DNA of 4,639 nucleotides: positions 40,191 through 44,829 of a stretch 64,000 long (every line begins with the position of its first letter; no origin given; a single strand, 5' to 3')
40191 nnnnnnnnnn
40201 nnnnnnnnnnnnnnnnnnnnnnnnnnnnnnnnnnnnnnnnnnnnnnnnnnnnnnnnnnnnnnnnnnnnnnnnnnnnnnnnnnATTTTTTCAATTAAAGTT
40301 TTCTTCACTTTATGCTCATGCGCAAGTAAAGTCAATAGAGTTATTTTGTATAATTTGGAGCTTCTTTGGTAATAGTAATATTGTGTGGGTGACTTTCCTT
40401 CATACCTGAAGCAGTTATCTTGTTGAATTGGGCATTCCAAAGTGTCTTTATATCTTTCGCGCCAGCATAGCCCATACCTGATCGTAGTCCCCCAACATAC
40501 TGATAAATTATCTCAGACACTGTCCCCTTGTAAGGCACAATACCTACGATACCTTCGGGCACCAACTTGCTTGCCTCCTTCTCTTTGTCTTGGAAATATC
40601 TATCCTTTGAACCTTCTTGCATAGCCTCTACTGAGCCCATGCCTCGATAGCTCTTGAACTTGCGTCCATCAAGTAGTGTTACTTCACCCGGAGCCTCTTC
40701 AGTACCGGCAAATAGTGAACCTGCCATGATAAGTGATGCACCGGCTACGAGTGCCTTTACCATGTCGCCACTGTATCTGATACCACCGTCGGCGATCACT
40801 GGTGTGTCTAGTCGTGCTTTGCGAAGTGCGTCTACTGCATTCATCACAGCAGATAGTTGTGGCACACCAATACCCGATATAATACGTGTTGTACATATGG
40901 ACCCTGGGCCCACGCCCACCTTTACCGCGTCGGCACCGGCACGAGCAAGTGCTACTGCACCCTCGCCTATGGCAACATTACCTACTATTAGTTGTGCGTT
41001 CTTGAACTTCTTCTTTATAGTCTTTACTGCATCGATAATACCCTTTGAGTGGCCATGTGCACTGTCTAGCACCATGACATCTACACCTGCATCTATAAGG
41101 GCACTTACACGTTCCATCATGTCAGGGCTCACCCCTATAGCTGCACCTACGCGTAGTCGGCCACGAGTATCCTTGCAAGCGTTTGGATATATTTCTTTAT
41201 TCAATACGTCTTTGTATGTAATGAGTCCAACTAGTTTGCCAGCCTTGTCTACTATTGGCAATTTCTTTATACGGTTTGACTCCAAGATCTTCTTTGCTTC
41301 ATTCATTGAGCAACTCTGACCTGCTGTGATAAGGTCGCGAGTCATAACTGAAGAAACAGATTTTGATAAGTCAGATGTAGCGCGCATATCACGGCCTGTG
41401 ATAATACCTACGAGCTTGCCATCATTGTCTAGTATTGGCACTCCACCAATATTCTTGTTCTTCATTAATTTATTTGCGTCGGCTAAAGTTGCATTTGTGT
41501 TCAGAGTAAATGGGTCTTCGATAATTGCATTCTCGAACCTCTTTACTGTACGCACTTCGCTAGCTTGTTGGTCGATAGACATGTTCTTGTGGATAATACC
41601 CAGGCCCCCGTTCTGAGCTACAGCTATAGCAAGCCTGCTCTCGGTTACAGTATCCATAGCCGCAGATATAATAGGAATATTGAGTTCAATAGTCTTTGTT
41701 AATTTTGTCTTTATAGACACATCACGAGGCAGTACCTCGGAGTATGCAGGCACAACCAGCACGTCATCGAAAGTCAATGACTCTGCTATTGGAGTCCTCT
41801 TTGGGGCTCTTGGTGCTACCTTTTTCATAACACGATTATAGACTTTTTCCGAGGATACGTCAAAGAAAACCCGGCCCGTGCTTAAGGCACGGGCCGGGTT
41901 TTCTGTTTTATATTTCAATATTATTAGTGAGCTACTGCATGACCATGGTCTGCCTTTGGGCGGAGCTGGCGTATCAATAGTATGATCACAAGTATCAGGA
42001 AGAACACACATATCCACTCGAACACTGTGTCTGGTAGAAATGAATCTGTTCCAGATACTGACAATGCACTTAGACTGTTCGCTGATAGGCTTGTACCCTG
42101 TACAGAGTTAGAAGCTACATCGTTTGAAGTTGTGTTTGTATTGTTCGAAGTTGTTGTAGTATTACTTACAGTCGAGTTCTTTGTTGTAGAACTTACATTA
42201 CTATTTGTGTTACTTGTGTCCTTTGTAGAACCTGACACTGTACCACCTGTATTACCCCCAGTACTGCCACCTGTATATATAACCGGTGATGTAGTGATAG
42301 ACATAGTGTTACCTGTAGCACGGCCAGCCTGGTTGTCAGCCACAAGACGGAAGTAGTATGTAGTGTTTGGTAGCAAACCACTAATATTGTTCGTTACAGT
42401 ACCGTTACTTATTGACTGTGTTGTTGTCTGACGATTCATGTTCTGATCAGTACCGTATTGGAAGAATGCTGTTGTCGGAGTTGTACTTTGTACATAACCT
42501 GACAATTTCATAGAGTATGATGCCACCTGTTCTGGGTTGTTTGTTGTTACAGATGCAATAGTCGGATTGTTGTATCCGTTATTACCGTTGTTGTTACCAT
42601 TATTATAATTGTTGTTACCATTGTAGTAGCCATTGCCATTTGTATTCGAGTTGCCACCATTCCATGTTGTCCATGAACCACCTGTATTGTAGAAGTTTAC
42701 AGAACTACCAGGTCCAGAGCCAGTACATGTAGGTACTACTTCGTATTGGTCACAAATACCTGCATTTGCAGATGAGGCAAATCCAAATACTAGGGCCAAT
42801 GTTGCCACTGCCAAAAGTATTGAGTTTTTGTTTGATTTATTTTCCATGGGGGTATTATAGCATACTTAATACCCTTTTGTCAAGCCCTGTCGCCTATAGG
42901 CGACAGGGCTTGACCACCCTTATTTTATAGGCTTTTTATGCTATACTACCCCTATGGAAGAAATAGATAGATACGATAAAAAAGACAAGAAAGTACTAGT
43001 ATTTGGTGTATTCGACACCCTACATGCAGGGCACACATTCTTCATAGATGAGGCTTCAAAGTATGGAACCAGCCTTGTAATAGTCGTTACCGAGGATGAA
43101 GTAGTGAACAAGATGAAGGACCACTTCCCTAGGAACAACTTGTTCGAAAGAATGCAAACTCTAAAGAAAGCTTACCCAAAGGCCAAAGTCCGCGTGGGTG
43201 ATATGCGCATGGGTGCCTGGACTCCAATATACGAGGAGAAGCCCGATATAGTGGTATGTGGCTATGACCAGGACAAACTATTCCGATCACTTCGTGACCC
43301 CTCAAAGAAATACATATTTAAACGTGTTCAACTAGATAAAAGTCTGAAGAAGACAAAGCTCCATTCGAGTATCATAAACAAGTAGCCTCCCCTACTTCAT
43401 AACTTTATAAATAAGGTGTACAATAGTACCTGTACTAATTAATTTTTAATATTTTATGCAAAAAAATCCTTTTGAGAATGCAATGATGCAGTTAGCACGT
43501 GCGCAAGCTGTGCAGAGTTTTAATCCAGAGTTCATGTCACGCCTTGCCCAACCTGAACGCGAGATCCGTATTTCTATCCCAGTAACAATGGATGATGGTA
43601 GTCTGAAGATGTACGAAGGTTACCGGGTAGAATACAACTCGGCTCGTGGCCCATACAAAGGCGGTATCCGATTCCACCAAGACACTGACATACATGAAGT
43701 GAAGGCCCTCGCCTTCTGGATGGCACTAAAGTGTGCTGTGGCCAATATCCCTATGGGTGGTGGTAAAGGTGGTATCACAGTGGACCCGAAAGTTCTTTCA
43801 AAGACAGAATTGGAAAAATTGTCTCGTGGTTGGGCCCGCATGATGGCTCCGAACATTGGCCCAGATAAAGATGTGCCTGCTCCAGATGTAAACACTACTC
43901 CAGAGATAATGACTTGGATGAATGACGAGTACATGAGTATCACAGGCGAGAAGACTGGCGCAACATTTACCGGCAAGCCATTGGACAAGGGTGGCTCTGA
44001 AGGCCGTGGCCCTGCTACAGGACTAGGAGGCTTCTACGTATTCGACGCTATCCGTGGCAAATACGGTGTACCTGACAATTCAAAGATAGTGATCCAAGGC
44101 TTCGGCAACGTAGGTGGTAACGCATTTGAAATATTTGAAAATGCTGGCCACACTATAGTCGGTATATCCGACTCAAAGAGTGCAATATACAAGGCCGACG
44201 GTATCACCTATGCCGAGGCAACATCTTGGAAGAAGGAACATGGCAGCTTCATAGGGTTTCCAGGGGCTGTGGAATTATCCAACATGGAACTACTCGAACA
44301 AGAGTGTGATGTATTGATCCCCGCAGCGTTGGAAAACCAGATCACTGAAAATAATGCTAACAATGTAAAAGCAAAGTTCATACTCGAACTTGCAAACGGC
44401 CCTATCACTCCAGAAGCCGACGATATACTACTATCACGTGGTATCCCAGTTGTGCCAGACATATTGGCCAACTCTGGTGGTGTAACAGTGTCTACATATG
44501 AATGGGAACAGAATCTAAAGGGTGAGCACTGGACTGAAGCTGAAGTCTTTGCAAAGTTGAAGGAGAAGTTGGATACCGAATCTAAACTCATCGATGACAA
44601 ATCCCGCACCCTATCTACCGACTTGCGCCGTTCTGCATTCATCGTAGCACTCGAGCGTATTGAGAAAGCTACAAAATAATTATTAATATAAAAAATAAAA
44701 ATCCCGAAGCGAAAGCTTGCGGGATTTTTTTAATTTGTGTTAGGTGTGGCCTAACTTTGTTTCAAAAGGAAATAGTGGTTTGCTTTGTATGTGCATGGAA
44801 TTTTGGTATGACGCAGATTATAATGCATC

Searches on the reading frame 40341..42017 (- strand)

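Call 8: search_protein_families(library=pfam, proteins=[window:40341-42017:-], max_evalue=0.001)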
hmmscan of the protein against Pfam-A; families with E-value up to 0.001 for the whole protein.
window:40341-42017:- (558 aa): 5 families
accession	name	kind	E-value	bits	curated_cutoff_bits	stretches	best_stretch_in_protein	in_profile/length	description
PF00478.31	IMPDH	-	4.8e-157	522.8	25.6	1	80-545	1-345/345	IMP dehydrogenase / GMP reductase domain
PF00571.33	CBS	-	2.2e-27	95.6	24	2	221-273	1-53/57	CBS domain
PF03060.21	NMO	-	2.8e-13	50.4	28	2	104-184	2-79/331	Nitronate monooxygenase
PF01070.24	FMN_dh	-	8.1e-06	25.5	24.9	1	329-437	208-306/350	FMN-dependent dehydrogenase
PF01645.23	Glu_synthase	-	0.00049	19.8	20.4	1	330-433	197-304/369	Conserved region in glutamate synthase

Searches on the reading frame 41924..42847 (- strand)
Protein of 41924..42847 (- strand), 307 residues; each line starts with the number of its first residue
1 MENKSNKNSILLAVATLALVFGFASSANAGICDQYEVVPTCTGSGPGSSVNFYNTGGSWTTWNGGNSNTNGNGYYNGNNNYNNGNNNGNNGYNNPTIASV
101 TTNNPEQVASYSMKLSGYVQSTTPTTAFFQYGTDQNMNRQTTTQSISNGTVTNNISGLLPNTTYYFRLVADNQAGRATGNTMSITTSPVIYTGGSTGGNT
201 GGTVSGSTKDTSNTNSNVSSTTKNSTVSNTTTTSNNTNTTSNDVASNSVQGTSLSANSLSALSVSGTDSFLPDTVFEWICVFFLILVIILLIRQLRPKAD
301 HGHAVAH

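Call 9: search_protein_families(library=pfam, proteins=[window:41924-42847:-], max_evalue=0.001)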
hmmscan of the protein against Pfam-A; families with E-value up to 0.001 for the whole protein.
window:41924-42847:- (307 aa): 1 family
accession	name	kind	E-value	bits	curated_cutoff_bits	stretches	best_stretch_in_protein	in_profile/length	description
PF16656.11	Pur_ac_phosph_N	-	0.00027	21.9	30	1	120-186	21-93/93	Purple acid Phosphatase, N-terminal domain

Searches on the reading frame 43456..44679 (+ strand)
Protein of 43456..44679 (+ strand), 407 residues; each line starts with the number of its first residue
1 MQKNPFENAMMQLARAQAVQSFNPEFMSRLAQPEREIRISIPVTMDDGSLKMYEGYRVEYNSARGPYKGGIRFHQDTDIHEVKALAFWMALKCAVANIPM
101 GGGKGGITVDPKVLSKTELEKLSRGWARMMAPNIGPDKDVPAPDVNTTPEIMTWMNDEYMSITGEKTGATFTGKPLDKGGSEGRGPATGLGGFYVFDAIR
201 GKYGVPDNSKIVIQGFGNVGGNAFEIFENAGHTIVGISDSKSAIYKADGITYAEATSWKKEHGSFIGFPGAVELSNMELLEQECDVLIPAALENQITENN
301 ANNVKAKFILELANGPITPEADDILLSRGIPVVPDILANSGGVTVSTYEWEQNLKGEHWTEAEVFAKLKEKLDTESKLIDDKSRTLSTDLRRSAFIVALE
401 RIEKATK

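Call 9: search_protein_families(library=pfam, proteins=[window:43456-44679:+], max_evalue=0.001)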
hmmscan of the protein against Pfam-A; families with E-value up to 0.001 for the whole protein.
window:43456-44679:+ (407 aa): 2 families
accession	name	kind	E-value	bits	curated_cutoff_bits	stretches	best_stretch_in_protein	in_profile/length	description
PF00208.27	ELFV_dehydrog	-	2.1e-66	224.5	23.4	1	179-406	1-237/241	Glutamate/Leucine/Phenylalanine/Valine dehydrogenase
PF02812.23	ELFV_dehydrog_N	-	1.6e-52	177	25.3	1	33-160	1-128/129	Glu/Leu/Phe/Val dehydrogenase, dimerisation domain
